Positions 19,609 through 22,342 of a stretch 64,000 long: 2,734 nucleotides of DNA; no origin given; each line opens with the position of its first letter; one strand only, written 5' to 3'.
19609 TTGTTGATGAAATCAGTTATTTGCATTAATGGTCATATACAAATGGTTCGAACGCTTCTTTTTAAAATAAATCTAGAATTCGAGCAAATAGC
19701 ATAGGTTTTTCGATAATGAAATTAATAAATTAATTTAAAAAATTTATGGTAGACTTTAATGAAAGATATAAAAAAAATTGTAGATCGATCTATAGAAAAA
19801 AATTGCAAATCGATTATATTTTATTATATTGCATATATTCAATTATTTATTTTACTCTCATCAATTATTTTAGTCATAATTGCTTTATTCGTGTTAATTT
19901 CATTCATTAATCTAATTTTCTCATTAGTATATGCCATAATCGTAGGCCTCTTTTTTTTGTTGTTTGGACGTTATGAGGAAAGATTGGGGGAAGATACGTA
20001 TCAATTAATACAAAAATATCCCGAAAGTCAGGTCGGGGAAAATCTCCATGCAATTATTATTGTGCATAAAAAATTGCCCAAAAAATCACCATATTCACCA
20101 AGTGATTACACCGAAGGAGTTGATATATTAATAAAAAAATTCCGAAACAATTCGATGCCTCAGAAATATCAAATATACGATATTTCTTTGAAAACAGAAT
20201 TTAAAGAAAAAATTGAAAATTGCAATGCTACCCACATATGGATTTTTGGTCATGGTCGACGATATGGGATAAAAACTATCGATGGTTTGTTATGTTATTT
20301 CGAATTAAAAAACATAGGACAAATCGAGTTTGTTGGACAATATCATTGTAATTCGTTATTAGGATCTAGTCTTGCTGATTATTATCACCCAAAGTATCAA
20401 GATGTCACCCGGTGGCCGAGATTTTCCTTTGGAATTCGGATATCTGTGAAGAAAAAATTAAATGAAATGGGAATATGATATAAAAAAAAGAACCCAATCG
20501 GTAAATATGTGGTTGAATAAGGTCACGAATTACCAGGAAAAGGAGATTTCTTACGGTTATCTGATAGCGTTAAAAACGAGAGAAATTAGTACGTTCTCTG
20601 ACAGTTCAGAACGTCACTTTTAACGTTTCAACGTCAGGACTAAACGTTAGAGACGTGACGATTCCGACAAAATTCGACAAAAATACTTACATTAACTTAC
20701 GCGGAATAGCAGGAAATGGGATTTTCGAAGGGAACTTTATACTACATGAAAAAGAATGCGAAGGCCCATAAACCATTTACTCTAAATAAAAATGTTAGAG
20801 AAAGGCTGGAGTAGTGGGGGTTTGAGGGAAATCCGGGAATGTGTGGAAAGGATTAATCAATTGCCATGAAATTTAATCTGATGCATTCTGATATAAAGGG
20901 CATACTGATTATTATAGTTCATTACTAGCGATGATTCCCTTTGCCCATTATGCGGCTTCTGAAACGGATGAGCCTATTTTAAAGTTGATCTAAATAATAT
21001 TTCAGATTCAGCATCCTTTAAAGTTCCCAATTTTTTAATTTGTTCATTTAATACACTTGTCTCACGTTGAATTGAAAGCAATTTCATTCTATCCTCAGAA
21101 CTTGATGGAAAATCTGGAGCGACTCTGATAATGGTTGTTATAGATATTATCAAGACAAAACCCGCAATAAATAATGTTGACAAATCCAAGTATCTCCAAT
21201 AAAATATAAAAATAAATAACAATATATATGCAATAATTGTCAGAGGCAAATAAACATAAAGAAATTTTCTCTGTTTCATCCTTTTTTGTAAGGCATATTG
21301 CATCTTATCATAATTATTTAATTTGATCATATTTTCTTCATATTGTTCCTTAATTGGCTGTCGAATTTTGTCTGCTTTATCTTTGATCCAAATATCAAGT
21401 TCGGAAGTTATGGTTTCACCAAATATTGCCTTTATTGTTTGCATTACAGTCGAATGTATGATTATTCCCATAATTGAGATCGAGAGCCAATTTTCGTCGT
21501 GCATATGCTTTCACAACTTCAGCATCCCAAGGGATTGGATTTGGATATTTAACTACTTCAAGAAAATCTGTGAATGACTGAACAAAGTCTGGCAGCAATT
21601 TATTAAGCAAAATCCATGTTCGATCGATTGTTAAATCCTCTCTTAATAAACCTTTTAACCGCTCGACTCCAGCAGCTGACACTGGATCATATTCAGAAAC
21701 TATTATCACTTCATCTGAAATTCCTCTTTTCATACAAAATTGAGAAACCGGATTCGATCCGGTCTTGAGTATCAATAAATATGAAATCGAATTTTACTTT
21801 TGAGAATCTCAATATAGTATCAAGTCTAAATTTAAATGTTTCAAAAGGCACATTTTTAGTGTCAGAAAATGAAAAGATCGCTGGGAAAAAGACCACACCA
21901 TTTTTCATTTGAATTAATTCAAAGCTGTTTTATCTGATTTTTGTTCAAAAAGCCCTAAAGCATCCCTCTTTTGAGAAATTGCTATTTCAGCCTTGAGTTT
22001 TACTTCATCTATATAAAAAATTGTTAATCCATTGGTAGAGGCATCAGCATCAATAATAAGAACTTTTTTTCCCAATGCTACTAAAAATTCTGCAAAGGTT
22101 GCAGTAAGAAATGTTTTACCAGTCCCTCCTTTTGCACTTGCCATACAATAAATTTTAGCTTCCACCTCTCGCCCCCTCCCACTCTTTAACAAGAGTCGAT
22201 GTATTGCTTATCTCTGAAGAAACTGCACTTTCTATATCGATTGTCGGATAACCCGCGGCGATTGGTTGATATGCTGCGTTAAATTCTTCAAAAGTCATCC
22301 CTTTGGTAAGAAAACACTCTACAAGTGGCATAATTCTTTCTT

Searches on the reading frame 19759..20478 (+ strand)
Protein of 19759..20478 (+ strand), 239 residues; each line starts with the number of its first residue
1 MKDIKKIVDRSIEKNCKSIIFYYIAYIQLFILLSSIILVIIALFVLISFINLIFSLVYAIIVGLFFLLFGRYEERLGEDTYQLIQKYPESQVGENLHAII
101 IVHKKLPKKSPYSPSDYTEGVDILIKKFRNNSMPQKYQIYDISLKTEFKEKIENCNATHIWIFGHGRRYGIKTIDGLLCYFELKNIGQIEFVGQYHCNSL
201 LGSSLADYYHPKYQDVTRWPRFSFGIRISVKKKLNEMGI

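Call 44: search_protein_families(library=pfam, proteins=[window:19759-20478:+], max_evalue=0.01)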
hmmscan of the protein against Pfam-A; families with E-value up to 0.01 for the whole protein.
window:19759-20478:+ (239 aa): 1 family
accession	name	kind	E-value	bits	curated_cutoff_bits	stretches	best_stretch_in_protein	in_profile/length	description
PF20990.2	DUF2207_C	-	0.0076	16.4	33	1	3-73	117-189/247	Predicted membrane protein (DUF2207) C-terminal domain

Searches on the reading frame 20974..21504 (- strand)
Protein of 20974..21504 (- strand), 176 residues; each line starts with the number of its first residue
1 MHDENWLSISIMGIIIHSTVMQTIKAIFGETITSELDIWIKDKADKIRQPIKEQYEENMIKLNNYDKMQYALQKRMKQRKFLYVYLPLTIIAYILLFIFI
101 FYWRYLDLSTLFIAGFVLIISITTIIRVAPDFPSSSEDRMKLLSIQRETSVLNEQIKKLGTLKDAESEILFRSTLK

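Call 11: search_protein_families(library=pfam, proteins=[window:20974-21504:-], max_evalue=0.1)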
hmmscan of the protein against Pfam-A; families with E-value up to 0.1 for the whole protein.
window:20974-21504:- (176 aa): 3 families
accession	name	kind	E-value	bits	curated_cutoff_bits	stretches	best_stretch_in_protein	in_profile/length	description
PF07690.21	MFS_1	-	0.0074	15.7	33.4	1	72-133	261-323/347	Major Facilitator Superfamily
PF20990.2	DUF2207_C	-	0.025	14.7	33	1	46-126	106-183/247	Predicted membrane protein (DUF2207) C-terminal domain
PF14610.12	Psg1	-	0.093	12.9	30.1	0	32-105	125-180/186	Ykl077w/Psg1 (Pma1 Stabilization in Golgi)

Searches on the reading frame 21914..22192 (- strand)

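Call 11: search_protein_families(library=pfam, proteins=[window:21914-22192:-], max_evalue=0.1)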
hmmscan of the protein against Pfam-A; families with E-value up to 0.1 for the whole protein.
window:21914-22192:- (92 aa): 14 families
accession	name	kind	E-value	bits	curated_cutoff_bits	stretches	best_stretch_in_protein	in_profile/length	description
PF01656.29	CbiA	-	9.1e-10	39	25.4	1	16-57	2-43/125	CobQ/CobB/MinD/ParA nucleotide binding domain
PF13614.12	AAA_31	-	1.4e-09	38.6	27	1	13-70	2-59/177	AAA domain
PF10609.15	ParA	-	2.4e-06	27.6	27.1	1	13-51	4-42/246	NUBPL iron-transfer P-loop NTPase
PF06564.18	CBP_BcsQ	-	6.8e-05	22.9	21.3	1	14-58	3-46/234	Cellulose biosynthesis protein BcsQ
PF02374.21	ArsA_ATPase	-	0.00049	19.8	24.3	1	16-60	4-48/305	Anion-transporting ATPase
PF13479.12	AAA_24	-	0.0013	19.1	27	1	17-71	6-47/195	AAA domain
PF00142.24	Fer4_NifH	-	0.002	18.1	25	1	20-55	7-42/271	4Fe-4S iron sulfur cluster binding proteins, NifH/frxC family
PF09140.17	MipZ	-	0.014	15.1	20.7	1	16-62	4-50/262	ATPase MipZ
PF25199.1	nSTAND_NTPase5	-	0.019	15.3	34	1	11-64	39-93/145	Novel STAND NTPase 5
PF13481.12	AAA_25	-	0.028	14.5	27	1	13-49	33-66/195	AAA domain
PF12846.13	AAA_10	-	0.033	13.7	27.5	1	18-55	26-63/362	AAA-like domain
PF07015.17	VirC1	-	0.034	13.9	24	1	15-51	4-40/231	VirC1 protein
PF01935.23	DUF87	-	0.053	14.1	23.2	1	20-50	30-61/220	Helicase HerA, central domain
PF13401.12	AAA_22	-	0.069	13.9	27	1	21-60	13-51/130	AAA domain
